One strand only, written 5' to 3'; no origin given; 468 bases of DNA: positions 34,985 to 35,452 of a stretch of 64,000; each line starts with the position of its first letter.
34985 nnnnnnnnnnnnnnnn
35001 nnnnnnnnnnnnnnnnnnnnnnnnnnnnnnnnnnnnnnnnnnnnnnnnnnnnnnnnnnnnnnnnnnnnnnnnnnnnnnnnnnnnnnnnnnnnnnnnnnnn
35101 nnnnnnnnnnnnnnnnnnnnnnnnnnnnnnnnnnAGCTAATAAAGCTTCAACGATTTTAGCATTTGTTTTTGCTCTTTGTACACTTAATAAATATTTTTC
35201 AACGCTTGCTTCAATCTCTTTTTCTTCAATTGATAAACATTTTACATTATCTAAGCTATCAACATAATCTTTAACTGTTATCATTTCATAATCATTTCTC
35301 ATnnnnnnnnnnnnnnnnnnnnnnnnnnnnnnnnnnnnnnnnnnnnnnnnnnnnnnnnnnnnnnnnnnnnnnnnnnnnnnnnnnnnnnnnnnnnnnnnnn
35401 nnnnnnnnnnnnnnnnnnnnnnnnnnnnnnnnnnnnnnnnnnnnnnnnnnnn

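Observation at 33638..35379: RHH regulator plus an array of tail-sharing paralogous micro-proteins (candidate repressor/anti-repressor system)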

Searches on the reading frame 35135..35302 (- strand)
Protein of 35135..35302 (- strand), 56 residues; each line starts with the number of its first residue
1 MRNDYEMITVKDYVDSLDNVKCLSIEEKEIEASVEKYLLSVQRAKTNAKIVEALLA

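Call 3: search_protein_families(library=pfam, max_evalue=10, proteins=[window:35135-35302:-])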
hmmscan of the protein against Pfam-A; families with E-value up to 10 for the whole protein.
seq(56 aa): 0 families

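Call 4: search_protein_families(library=ncbifam, max_evalue=10, proteins=[window:35135-35302:-])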
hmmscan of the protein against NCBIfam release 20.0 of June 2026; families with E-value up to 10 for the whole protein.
seq(56 aa): 0 families

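Call 10: find_homologous_proteins(query=window:35135-35302:-, max_evalue=0.01)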
Query seq(56 aa) (56 aa): 86 proteins with E <= 0.01 among 86 candidates.
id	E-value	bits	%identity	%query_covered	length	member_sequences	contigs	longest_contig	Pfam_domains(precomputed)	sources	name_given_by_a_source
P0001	1.6e-26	107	100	100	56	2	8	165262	-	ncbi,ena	-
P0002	8.3e-24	99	89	100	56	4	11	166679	-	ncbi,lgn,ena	-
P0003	2.3e-23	97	89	100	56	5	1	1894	-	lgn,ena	-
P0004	3.9e-23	97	89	100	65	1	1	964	-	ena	-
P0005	1.6e-22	95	86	100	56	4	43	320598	-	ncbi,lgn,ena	-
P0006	3.8e-22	93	88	100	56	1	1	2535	-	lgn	-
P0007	5.4e-22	93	86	100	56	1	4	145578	-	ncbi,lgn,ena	-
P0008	8.7e-22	92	88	100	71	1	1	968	-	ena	-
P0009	4.2e-21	90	80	100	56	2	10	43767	-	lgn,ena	-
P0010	4.4e-21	90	82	100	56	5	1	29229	-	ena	-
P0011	5.1e-21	90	82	100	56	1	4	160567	-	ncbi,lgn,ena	-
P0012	2.3e-20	88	80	100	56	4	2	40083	-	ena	-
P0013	4.8e-20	87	80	100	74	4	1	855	-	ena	-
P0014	9.3e-20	86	80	100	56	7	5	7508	-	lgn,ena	-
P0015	1.4e-19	86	82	100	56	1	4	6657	-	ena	-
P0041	4.0e-16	75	73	100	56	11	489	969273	-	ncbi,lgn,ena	-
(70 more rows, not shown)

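Call 32: predict_structure(alignment_id=A2)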
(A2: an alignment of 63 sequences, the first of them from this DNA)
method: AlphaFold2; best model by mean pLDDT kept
length: 56 residues; sequences in the alignment: 63
mean_pLDDT: 80.5   pTM: 0.43
mean pLDDT of the five models: 80.5, 77.3, 76.3, 75.4, 71.4
residues with pLDDT >= 90: 18; 70-90: 28; 50-70: 10; < 50: 0
segments of 3 or more residues with pLDDT < 50: none
pLDDT, mean of each block of 10 residues (from residue 1): 71 72 73 90 93 86
secondary structure, 60 per line:
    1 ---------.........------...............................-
elements in order: H10-18 H25-55
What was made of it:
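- On Pfam RHH_1 / RHH superfamily (58-, 56- and 99-aa proteins): The AF2 monomer has the coil-helix-helix order but no strand (call 32).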

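Call 35: fold_search(model_id=the predicted structure, library=pdb)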
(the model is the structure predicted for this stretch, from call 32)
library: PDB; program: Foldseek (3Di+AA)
matches with E <= 10: 2; with E <= 0.001: 0
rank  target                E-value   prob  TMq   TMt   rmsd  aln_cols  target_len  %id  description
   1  7kbb_C                3.7e+00  0.08  0.26  0.21   9.9        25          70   16  Cryo-EM structure of the HCMV pentamer bound by Fabs 2-18 and 8I21 (released 2021-08-11)
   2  6n3q_C                9.2e+00  0.08  0.41  0.42   7.2        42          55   10  Cryo-EM structure of the yeast Sec complex (released 2018-12-19)
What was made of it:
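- Tried and rejected: Foldseek of the 56-aa model against PDB gave nothing (call 35).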

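Call 46: search_protein_families(library=phrogs, max_evalue=1, proteins=[window:35135-35302:-])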
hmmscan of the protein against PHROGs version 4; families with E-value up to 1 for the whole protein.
seq(56 aa): 0 families

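Call 50: find_encoding_contigs(protein=P0041, flank=4000, max_places=4)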
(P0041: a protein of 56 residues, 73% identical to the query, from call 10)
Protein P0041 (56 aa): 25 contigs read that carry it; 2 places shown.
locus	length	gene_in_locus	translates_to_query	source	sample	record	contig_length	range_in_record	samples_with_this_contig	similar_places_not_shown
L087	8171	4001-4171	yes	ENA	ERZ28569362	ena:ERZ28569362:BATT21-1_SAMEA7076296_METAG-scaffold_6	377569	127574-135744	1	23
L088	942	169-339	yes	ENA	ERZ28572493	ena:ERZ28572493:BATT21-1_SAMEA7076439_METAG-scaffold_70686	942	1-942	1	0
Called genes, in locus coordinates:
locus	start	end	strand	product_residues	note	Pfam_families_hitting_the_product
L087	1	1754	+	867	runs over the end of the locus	PF01411:tRNA-synt_2c, PF07973:tRNA_SAD, PF02272:DHHA1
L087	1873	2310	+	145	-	PF22769:DCD (weak), PF00692:dUTPase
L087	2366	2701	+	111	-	PF05154:TM2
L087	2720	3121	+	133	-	PF05154:TM2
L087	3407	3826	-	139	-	-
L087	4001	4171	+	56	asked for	-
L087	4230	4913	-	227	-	-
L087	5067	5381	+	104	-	PF13560:HTH_31 (weak), PF12844:HTH_19, PF13443:HTH_26 (weak), PF01381:HTH_3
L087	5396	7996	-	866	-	PF02861:Clp_N, PF23569:NBD_SMAX1, PF00004:AAA, PF17871:AAA_lid_9, PF00004:AAA, PF07724:AAA_2, PF07728:AAA_5, PF10431:ClpB_D2-small, +6 more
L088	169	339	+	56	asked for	-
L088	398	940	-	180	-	?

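Call 66: search_protein_families(library=padloc, max_evalue=1, proteins=[window:35135-35302:-])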
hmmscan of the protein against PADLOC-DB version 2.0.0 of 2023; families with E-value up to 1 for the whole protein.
seq(56 aa): 0 families
